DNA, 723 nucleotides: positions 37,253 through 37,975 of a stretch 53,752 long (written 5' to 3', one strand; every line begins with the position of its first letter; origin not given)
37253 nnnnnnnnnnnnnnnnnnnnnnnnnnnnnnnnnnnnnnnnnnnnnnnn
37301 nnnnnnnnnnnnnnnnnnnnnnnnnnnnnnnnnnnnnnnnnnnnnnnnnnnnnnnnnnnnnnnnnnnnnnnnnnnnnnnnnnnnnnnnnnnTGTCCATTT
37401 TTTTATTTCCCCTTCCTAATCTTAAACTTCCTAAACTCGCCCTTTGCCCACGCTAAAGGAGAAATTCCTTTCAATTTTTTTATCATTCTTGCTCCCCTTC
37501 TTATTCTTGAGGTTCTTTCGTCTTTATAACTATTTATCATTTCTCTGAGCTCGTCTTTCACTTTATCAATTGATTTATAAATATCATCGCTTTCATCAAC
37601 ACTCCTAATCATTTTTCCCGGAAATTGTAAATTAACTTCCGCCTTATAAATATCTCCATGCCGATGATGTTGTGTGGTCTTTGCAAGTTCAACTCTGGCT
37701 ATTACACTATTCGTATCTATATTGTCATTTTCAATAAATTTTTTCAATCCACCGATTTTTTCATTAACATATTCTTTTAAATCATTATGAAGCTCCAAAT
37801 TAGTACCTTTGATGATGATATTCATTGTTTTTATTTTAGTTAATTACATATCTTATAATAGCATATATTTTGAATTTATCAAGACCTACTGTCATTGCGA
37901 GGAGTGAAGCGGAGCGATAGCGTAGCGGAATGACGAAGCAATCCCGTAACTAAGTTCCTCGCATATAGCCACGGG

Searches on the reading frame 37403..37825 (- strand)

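Call 20: search_protein_families(library=pfam, proteins=[window:37403-37825:-], max_evalue=0.0001)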
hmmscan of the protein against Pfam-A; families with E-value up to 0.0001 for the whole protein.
window:37403-37825:- (140 aa): 1 family
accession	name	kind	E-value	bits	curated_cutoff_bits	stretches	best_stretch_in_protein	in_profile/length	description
PF02482.25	Ribosomal_S30AE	-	2.3e-15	57.5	23.7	1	3-104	1-87/88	Sigma 54 modulation protein / S30EA ribosomal protein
